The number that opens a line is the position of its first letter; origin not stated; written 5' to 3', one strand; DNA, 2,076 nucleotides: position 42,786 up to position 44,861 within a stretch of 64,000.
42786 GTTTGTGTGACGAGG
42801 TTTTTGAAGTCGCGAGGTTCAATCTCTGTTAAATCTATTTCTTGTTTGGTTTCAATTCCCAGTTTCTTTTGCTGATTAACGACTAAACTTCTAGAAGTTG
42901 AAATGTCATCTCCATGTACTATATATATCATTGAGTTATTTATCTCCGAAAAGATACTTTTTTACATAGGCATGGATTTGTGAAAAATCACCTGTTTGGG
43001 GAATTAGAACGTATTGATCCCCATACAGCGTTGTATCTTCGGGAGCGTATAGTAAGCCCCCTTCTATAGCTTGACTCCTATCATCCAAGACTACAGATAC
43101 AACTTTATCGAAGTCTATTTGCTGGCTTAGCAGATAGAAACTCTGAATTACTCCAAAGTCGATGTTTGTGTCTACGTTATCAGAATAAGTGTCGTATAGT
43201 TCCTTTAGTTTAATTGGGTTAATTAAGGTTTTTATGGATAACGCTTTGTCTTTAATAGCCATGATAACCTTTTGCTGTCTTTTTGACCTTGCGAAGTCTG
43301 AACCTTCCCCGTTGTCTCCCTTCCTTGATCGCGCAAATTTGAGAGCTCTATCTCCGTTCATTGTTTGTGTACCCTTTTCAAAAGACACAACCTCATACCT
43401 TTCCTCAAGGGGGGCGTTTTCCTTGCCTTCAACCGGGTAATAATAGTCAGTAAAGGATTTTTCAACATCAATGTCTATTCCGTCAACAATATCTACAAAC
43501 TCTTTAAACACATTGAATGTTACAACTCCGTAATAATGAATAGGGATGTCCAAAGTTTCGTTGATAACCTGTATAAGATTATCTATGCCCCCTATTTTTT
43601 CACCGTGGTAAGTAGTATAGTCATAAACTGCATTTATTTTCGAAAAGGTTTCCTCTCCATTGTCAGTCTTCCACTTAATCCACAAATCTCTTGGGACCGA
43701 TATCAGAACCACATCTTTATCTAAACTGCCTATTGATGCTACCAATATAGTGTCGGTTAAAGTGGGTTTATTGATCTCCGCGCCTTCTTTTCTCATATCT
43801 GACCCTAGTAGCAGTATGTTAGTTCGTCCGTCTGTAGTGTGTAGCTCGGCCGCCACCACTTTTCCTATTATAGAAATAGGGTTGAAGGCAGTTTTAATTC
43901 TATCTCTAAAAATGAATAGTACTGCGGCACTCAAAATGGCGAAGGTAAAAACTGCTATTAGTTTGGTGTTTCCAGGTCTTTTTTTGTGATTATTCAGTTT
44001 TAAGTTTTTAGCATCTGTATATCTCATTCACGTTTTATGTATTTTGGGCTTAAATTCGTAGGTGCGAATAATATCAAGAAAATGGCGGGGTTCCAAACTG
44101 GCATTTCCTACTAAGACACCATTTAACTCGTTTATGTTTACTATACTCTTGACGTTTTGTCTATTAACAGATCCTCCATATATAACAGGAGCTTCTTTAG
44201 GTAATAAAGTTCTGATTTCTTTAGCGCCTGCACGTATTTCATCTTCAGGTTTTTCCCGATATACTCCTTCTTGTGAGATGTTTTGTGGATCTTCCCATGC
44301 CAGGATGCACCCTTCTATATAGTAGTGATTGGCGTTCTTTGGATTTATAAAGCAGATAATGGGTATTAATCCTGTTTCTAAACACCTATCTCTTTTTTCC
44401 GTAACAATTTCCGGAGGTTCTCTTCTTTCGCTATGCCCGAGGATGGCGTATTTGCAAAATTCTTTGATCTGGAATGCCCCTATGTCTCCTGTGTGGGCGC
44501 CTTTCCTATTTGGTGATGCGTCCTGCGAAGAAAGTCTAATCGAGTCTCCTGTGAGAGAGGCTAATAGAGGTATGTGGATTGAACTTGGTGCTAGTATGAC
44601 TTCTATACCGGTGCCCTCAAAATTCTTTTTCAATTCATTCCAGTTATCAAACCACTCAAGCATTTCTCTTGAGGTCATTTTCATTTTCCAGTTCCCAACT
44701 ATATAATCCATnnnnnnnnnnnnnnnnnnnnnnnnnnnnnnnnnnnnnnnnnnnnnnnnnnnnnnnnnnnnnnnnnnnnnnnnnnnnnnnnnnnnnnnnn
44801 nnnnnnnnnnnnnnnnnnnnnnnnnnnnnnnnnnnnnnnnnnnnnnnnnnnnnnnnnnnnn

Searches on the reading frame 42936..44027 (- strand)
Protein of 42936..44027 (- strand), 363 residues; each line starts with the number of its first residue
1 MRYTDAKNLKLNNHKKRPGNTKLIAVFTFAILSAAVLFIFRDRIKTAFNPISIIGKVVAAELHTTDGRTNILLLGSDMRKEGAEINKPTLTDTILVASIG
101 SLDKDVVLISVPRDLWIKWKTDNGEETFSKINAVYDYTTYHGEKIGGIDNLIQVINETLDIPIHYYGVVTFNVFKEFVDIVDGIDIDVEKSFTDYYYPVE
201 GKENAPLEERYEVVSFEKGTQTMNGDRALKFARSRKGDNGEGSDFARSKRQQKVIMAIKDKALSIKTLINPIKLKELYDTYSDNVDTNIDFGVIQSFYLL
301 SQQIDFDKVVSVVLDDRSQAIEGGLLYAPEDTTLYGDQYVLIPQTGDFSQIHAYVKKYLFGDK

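Call 3: search_protein_families(library=pfam, proteins=[window:42936-44027:-], max_evalue=1)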
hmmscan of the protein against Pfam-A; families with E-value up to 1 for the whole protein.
window:42936-44027:- (363 aa): 1 family
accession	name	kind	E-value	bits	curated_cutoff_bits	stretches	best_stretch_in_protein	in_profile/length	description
PF03816.19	LytR_cpsA_psr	-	3.3e-34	118.6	24.6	1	91-262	2-148/150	LytR_cpsA_psr family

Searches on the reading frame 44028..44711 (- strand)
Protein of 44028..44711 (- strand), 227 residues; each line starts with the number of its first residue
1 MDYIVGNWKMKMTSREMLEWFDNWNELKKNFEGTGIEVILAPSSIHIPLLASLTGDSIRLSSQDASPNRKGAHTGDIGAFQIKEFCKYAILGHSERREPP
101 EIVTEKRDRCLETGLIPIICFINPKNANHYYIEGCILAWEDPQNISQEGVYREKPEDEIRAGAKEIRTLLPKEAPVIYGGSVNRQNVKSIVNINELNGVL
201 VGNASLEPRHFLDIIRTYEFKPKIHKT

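Call 3: search_protein_families(library=pfam, proteins=[window:44028-44711:-], max_evalue=1)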
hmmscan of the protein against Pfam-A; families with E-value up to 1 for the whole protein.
window:44028-44711:- (227 aa): 1 family
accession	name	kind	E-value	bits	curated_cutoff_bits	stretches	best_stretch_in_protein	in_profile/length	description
PF00121.24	TIM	-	5.3e-40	137.9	20.1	1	3-217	2-244/245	Triosephosphate isomerase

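Call 4: search_protein_families(library=ncbifam, proteins=[window:44028-44711:-], max_evalue=1)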
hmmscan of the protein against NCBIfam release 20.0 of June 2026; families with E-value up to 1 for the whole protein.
window:44028-44711:- (227 aa): 9 families
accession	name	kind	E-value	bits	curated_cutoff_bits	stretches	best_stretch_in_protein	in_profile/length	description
NF011163.0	PRK14565.1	equivalog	1e-30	107.2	298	1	4-217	5-233/240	triosephosphate isomerase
NF010569.0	PRK13962.1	equivalog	1.8e-27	95.9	883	2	4-122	401-522/645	bifunctional phosphoglycerate kinase/triosephosphate isomerase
NF000728.0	PRK00042.3-2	equivalog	1.3e-24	87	255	1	4-217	3-228/231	triose-phosphate isomerase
NF000722.0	PRK00042.2-1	equivalog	1.4e-23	83.5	293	2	5-121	7-128/256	triose-phosphate isomerase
TIGR00419.1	tim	equivalog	1.6e-21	77.1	130.6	1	4-208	2-227/228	triose-phosphate isomerase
NF000729.0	PRK00042.3-3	equivalog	2.7e-13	50.3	309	2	166-215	182-231/234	triose-phosphate isomerase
NF011497.0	PRK14905.1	equivalog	2.8e-12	46.7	485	2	3-99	7-110/357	triosephosphate isomerase/PTS system glucose/sucrose-specific transporter subunit IIB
NF012036.0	PRK15492.1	equivalog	1.5e-11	44.2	509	2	4-99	7-109/261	triosephosphate isomerase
NF003302.0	PRK04302.1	subfamily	7.4e-11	42.2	132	1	31-188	32-189/223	triose-phosphate isomerase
